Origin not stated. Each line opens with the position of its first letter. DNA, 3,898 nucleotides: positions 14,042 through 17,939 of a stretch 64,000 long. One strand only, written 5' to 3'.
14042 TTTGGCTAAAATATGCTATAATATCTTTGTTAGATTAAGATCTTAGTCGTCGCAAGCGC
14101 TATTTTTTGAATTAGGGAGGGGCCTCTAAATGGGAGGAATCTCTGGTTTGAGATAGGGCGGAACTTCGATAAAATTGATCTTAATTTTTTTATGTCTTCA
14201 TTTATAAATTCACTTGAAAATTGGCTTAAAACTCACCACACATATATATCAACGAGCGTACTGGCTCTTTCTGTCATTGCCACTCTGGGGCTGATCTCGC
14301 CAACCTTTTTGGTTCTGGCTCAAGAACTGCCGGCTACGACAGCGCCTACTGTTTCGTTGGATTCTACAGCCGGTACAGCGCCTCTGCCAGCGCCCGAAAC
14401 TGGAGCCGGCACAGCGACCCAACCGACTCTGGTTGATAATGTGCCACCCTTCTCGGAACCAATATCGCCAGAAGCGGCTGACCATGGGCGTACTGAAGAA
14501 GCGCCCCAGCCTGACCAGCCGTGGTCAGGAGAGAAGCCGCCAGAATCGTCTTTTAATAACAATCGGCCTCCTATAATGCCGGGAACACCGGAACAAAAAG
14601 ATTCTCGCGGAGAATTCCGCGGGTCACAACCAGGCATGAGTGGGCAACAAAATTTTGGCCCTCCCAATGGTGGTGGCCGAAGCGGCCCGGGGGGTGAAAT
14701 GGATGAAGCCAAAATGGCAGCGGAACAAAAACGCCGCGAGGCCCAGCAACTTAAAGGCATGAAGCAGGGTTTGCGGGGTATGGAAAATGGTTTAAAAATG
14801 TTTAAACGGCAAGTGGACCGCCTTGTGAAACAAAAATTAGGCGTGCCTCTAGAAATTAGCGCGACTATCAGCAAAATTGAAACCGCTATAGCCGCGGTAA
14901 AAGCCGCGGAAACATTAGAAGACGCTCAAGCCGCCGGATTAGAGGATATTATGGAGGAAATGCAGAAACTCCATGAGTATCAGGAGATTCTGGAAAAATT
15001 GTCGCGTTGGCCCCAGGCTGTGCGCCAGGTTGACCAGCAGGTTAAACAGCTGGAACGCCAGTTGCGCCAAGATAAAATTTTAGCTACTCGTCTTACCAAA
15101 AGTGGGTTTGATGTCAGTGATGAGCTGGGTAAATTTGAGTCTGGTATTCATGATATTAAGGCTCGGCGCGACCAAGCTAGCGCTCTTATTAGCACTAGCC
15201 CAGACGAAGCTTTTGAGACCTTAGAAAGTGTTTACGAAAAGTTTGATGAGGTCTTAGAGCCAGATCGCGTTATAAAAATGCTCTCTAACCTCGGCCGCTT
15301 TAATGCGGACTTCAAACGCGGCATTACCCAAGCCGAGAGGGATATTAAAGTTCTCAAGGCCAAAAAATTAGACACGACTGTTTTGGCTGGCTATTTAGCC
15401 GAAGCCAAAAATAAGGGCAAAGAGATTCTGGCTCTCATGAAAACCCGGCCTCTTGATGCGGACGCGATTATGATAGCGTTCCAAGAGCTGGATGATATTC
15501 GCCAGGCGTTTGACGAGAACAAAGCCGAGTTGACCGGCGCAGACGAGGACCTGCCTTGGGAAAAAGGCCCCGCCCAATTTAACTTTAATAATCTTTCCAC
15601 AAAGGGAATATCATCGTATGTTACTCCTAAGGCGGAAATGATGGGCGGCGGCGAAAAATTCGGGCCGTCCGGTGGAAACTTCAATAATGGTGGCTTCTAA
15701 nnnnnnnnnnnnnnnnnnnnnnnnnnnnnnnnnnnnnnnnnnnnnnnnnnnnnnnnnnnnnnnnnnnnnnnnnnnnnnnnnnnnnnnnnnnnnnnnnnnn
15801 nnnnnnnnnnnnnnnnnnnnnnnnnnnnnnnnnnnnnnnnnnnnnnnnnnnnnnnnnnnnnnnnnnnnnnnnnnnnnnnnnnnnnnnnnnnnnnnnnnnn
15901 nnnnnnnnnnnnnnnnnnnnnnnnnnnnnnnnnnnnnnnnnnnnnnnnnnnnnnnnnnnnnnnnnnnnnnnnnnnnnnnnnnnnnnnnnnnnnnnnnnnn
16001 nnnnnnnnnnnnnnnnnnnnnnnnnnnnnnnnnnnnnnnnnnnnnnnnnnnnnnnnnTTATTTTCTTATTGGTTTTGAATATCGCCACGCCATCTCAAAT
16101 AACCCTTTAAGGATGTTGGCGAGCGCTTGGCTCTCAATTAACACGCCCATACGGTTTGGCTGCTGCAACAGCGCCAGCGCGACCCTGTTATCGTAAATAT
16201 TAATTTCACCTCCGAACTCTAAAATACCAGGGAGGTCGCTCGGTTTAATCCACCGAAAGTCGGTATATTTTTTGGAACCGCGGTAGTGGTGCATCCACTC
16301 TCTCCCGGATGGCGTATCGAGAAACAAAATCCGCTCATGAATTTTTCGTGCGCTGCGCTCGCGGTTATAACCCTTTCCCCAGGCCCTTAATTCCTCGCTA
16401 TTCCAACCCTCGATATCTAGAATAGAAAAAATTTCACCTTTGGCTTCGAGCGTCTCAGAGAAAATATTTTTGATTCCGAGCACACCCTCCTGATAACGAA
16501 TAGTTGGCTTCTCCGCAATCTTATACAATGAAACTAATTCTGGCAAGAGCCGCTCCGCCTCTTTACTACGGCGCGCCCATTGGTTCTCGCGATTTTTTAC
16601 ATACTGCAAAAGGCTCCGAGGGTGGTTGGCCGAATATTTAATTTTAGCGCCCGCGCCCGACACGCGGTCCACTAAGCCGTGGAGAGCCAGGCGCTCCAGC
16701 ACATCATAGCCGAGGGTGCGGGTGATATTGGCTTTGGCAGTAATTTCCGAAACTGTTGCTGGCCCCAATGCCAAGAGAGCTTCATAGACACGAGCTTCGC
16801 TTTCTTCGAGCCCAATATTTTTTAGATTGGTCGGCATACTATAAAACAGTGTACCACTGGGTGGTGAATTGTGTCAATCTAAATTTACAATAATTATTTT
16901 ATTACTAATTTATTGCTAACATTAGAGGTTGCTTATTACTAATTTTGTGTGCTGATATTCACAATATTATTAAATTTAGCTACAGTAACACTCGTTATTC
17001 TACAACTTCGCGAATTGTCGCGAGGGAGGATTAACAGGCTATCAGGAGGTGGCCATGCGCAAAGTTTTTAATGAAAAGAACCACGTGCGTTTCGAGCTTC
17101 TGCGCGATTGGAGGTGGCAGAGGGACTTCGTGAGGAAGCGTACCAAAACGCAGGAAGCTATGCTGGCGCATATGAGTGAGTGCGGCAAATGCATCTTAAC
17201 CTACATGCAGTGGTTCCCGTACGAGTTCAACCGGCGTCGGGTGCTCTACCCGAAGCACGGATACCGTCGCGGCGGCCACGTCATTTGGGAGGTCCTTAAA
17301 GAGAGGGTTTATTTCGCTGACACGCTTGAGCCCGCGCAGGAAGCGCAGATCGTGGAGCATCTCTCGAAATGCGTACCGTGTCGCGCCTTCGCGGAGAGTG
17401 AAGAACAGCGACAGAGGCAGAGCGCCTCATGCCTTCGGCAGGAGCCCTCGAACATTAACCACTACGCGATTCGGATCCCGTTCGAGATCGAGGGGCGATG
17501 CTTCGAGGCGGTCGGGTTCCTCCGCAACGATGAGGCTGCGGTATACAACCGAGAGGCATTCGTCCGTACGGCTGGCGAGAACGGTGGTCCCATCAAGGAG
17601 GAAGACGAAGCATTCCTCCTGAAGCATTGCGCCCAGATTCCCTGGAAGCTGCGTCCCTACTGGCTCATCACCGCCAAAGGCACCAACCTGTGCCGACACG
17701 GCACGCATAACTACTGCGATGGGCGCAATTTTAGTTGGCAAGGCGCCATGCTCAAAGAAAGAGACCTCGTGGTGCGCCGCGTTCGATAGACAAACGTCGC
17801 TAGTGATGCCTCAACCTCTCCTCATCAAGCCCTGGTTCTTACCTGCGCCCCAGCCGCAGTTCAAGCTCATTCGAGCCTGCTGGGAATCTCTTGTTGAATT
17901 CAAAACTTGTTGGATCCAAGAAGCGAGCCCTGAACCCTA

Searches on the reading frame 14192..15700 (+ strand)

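Call 3: search_protein_families(library=pfam, proteins=[window:14192-15700:+], max_evalue=1)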
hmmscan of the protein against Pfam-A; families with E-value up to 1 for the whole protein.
window:14192-15700:+ (502 aa): 12 families
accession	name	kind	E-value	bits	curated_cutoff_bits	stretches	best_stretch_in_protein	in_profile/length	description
PF19191.5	HEF_HK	-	0.016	16.1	24.1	0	221-272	12-63/67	HEF_HK domain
PF18394.6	TBK1_CCD1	-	0.025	14.6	25.9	1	195-304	42-140/256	TANK-binding kinase 1 coiled-coil domain 1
PF18175.6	HU-CCDC81_bac_2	-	0.055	13.8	35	0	274-296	16-38/70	CCDC81-like prokaryotic HU domain 2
PF10018.14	Med4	-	0.067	13.3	26.9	1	252-293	13-54/190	Vitamin-D-receptor interacting Mediator subunit 4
PF18855.6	baeRF_family11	-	0.073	13.9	27.2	1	172-269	36-135/139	Bacterial archaeo-eukaryotic release factor family 11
PF12325.13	TMF_TATA_bd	-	0.075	13.6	29.1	1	179-248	6-75/115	TATA element modulatory factor 1 TATA binding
PF06009.19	Laminin_II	-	0.095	13.2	33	1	242-293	16-70/138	Laminin Domain II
PF12308.13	Noelin-1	-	0.097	13.3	25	1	241-295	32-87/100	Neurogenesis glycoprotein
PF11254.13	DUF3053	-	0.13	12.3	23.9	1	239-293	64-118/219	Protein of unknown function (DUF3053)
PF18142.6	SLATT_fungal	-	0.16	12.5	26.5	0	395-420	55-80/121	SMODS and SLOG-associating 2TM effector domain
PF13334.11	DUF4094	-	0.45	11.4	24.5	1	257-295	50-88/90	Domain of unknown function (DUF4094)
PF10046.14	BLOC1_2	-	0.74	10.7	33.4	0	247-289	40-79/96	Biogenesis of lysosome-related organelles complex-1 subunit 2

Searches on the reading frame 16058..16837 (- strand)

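Call 3: search_protein_families(library=pfam, proteins=[window:16058-16837:-], max_evalue=1)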
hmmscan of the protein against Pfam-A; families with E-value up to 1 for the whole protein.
window:16058-16837:- (259 aa): 7 families
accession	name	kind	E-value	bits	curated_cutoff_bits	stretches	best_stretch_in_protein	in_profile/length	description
PF01978.25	TrmB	-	1.2e-15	57.6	25.6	1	5-73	1-67/68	Sugar-specific transcriptional regulator TrmB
PF24033.1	DUF7342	-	0.005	17.3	31.6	1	16-82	6-72/150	Family of unknown function (DUF7342)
PF03965.22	Penicillinase_R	-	0.012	16.4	22.6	1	12-78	3-72/115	Penicillinase repressor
PF12802.13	MarR_2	-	0.016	15.8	27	1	9-62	2-56/61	MarR family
PF12840.13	HTH_20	-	0.081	13.3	27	1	15-58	7-50/51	Helix-turn-helix domain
PF02082.26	Rrf2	-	0.16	12.5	30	1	25-65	22-62/132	Iron-dependent Transcriptional regulator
PF01047.28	MarR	-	0.2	12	24.6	1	21-58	12-49/59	MarR family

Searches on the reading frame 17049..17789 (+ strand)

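Call 3: search_protein_families(library=pfam, proteins=[window:17049-17789:+], max_evalue=1)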
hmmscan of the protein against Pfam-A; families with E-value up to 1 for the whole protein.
window:17049-17789:+ (246 aa): 1 family
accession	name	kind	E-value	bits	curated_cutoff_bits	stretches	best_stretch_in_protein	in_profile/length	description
PF13490.11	zf-HC2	-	1.6e-05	25.3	22.2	1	88-112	11-35/35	Putative zinc-finger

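Call 4: search_protein_families(library=ncbifam, proteins=[window:17049-17789:+], max_evalue=1)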
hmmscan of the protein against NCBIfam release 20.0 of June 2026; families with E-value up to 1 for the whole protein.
window:17049-17789:+ (246 aa): 1 family
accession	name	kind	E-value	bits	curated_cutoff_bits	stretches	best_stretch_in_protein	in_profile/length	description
TIGR03988.1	antisig_RsrA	equivalog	0.0018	18.3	62.5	1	84-123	7-47/77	mycothiol system anti-sigma-R factor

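Call 5: search_protein_families(library=padloc, proteins=[window:17049-17789:+], max_evalue=1)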
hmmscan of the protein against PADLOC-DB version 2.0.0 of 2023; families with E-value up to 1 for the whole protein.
window:17049-17789:+ (246 aa): 0 families
